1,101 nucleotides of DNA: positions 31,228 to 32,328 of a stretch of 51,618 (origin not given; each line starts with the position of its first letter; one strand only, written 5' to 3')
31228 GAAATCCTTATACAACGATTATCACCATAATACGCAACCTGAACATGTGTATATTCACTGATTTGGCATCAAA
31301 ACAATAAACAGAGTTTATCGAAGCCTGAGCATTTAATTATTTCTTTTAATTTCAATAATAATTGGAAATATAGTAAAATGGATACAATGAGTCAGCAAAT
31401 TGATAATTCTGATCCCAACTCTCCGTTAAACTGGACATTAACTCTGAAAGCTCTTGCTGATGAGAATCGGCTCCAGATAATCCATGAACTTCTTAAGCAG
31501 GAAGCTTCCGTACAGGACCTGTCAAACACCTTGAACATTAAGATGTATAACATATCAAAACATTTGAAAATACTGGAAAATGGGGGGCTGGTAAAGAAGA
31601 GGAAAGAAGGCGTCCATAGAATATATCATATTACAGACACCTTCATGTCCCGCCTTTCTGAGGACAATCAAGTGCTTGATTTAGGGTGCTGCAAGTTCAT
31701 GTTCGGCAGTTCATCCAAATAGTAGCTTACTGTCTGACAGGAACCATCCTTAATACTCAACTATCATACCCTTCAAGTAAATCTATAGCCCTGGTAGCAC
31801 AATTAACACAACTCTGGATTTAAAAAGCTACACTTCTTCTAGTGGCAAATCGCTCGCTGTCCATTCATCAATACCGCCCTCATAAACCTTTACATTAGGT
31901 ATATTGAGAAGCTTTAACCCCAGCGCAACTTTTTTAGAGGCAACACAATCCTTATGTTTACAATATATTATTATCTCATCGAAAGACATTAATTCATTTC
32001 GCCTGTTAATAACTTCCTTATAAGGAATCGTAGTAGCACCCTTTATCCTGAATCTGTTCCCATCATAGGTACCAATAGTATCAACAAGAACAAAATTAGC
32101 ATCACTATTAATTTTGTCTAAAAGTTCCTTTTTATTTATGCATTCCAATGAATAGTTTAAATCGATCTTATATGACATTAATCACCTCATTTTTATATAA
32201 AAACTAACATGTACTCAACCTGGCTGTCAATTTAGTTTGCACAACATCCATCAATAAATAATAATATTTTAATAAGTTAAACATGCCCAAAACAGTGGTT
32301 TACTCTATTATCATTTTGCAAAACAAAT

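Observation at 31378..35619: ArsR / rhodanese / single-chain FeS-plus-molybdopterin oxidoreductase with no Tat signal or membrane subunit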

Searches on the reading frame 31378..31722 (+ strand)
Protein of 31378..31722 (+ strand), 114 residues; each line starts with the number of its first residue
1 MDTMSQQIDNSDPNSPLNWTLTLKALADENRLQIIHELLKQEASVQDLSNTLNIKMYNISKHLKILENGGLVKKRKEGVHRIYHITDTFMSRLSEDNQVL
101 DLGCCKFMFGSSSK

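Call 3: search_protein_families(library=pfam, proteins=[window:31378-31722:+], max_evalue=0.01)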
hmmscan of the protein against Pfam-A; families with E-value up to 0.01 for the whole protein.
window:31378-31722:+ (114 aa): 7 families
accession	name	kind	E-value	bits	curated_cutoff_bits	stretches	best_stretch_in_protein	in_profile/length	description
PF01022.26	HTH_5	-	1.1e-10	41.7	22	1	28-74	1-47/47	Bacterial regulatory protein, arsR family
PF12840.13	HTH_20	-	6.2e-10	39.3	27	1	26-74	1-50/51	Helix-turn-helix domain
PF12802.13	MarR_2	-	1.2e-05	25.8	27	1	32-81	8-59/61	MarR family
PF13601.12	HTH_34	-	2.4e-05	24.8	27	1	31-86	2-62/80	Winged helix DNA-binding domain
PF25212.1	HVO_A0114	-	9.4e-05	22.6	27.6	1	25-82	18-77/84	HVO_A0114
PF01978.25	TrmB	-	0.00015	22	25.6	1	39-87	19-66/68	Sugar-specific transcriptional regulator TrmB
PF13463.12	HTH_27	-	0.0049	17.6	22.2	1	32-81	6-58/68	Winged helix DNA-binding domain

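Call 4: search_protein_families(library=ncbifam, proteins=[window:31378-31722:+], max_evalue=0.01)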
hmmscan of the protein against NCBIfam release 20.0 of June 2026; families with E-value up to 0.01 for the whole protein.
window:31378-31722:+ (114 aa): 18 families
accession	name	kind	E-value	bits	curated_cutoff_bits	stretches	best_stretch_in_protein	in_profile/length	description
NF033788.1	HTH_metalloreg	subfamily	1.4e-22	79.3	55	1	22-90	4-73/77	metalloregulator ArsR/SmtB family transcription factor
NF033789.1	repress_SdpR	subfamily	2.2e-13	49.9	100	1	22-90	1-69/79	autorepressor SdpR family transcription factor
NF040642.1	sulf_sens_BigR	equivalog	6.4e-11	42.2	155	1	22-93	13-84/95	sulfite-sensing transcriptional repressor BigR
NF041413.1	ArsR_Rv2640c_fam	equivalog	7.1e-11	42.5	155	1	15-105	28-118/118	Rv2640c family ArsR-like transcriptional regulator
NF045707.1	Dbac_1936_reg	equivalog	1.4e-09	37.9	115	1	22-90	10-78/99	ArsR/SmtB-type metalloregulator TsoR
NF047906.1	CdPbTransRegCmtR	equivalog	3.1e-09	36.7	150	1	24-92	16-84/104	Cd(II)/Pb(II)-sensing metalloregulatory transcriptional regulator CmtR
NF007528.0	PRK10141.1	subfamily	1.8e-07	31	97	1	23-86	10-74/117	metalloregulator ArsR/SmtB family transcription factor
TIGR01884.1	cas_HTH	subfamily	8e-07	28.6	60.2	1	22-87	135-200/202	CRISPR-associated CARF protein Csa3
NF053602.1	Phr_regulator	exception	8.8e-06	25.4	320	1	23-81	6-64/191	heat shock transcription regulator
NF053606.1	Sta1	subfamily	3.4e-05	23.9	80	1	30-79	21-71/100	Sta1 family transcriptional regulator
NF040939.2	trans_reg_lrs14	equivalog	0.00011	22.2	90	1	30-81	22-75/103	Lrs14 family HTH-type transcriptional regulator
TIGR02702.1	SufR_cyano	equivalog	0.0002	21.1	178.8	1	33-77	5-50/208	iron-sulfur cluster biosynthesis transcriptional regulator SufR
NF052532.1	TransRegPagRBaca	equivalog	0.00023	21.2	170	1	23-86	21-84/99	transcriptional repressor PagR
NF053755.1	MsvR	equivalog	0.00045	20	220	1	23-99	7-86/236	transcriptional factor MsvR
NF047699.2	sulf_reg_SurR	exception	0.00052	19.8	250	0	23-58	157-193/221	sulfur metabolism transcriptional regulator SurR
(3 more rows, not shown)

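Call 75: search_solved_structures(query=window:31378-31722:+, max_evalue=0.01, show_alignments=5)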
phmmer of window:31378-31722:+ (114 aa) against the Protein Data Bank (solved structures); distinct sequences matched with E-value up to 0.01: 33.
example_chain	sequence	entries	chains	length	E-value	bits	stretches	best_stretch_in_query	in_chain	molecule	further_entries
6cda_A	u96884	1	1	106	3.4e-10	43.6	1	12-92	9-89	ArsR family transcriptional regulator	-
1r1u_A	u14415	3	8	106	6.2e-10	42.7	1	12-92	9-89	repressor protein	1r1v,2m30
2kjb_A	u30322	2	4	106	8.3e-10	42.3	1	18-92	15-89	CzrA protein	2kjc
6cdb_A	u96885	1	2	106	9e-10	42.2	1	12-92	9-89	ArsR family transcriptional regulator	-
4ggg_A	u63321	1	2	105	1e-09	42.1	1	20-92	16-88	Repressor protein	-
4k2e_A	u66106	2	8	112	2.7e-09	40.7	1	19-92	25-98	Transcriptional activator HlyU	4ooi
1u2w_A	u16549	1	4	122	4.5e-09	40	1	22-91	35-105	Cadmium efflux system accessory protein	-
3f72_A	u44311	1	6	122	2.5e-08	37.6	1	22-85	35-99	Cadmium efflux system accessory protein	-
5znx_A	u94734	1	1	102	1.5e-07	35.1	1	10-84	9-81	Transcriptional activator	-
2kko_A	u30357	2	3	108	1.8e-07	34.8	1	24-95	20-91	POSSIBLE TRANSCRIPTIONAL REGULATORY PROTEIN (POSSIBLY ARSR-FAMILY) | Possible transcriptional regulatory arsR-family protein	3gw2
3jth_A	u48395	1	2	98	2.4e-07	34.4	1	19-84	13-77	Transcription activator HlyU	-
1r22_A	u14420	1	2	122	7.1e-07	32.9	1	24-93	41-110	Transcriptional repressor smtB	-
1r1t_A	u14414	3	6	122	3.2e-06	30.8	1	24-93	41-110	Transcriptional repressor smtB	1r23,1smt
2lkp_A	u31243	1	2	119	3.8e-06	30.6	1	19-96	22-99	HTH-type transcriptional regulator NmtR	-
13ct_A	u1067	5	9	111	5.7e-06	30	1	22-93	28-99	Transcriptional regulator, ArsR family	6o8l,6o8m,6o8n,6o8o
6j05_A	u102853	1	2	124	0.002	21.8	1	16-85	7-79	Transcriptional regulator ArsR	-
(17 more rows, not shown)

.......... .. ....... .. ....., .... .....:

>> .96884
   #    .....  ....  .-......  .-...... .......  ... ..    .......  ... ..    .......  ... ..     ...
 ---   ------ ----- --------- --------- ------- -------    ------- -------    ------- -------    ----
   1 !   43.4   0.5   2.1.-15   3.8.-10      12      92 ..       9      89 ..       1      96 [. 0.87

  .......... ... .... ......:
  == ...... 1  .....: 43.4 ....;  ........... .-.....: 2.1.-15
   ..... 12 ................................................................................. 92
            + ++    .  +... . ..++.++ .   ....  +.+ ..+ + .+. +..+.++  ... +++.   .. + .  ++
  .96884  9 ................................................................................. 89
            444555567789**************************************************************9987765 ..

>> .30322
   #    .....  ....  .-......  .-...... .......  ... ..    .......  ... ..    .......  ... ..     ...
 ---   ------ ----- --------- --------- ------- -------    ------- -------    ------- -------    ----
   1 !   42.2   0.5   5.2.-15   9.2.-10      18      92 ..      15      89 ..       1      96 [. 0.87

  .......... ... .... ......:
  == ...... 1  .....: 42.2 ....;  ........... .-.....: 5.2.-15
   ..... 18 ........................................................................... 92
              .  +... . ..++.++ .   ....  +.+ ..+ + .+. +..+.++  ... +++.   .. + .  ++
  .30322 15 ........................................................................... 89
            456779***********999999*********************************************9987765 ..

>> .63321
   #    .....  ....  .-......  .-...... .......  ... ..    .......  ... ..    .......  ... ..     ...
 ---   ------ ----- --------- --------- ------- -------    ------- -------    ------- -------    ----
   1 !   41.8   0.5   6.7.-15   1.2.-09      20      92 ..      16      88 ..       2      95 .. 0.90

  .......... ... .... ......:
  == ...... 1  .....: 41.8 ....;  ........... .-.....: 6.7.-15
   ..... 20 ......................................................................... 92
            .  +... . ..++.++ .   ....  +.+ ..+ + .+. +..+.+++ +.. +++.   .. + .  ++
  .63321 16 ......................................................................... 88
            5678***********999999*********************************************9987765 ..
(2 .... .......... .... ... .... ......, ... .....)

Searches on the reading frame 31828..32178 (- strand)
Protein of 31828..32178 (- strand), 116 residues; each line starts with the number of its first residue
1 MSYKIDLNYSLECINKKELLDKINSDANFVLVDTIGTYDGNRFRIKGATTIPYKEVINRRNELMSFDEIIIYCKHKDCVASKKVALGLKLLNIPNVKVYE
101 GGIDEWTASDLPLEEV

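Call 3: search_protein_families(library=pfam, proteins=[window:31828-32178:-], max_evalue=0.01)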
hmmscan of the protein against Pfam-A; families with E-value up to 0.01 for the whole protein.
window:31828-32178:- (116 aa): 1 family
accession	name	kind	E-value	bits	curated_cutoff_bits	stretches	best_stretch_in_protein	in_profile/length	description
PF00581.25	Rhodanese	-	8.9e-10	39.4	22.2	1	17-108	3-101/102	Rhodanese-like domain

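Call 4: search_protein_families(library=ncbifam, proteins=[window:31828-32178:-], max_evalue=0.01)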
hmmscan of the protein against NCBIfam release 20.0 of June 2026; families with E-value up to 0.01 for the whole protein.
window:31828-32178:- (116 aa): 9 families
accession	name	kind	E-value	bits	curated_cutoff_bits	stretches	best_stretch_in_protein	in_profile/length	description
NF041203.1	rhodanese_LYCAU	equivalog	1.5e-09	37.6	115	1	11-115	20-125/126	rhodanese-related (seleno)protein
NF045694.1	seleno_TsoB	exception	0.00013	20.2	805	1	12-115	44-158/572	rhodanese/DsbD fusion-like selenoprotein TsoB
NF008557.0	PRK11493.1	equivalog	0.00015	21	250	1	65-115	229-279/281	3-mercaptopyruvate sulfurtransferase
TIGR03865.1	PQQ_CXXCW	subfamily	0.00019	21.4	128.05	1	66-115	116-164/167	PQQ-dependent catabolism-associated CXXCW motif protein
NF006444.0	PRK08762.1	equivalog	0.0002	20.1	449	1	9-114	12-115/387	molybdopterin-synthase adenylyltransferase MoeB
NF005902.0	PRK07878.1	equivalog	0.00033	19.7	647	1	13-107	288-382/392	adenylyltransferase/sulfurtransferase MoeZ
NF045521.1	rhoda_near_glyco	subfamily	0.0013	18.6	145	1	12-113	18-115/144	rhodanese homology domain-containing protein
NF005646.0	PRK07411.1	equivalog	0.0017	17.6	633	1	14-108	284-381/390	molybdopterin-synthase adenylyltransferase MoeB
NF033833.0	rhodan_ChrE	equivalog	0.0074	16.3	120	1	16-112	7-103/108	rhodanese family chromate resistance protein ChrE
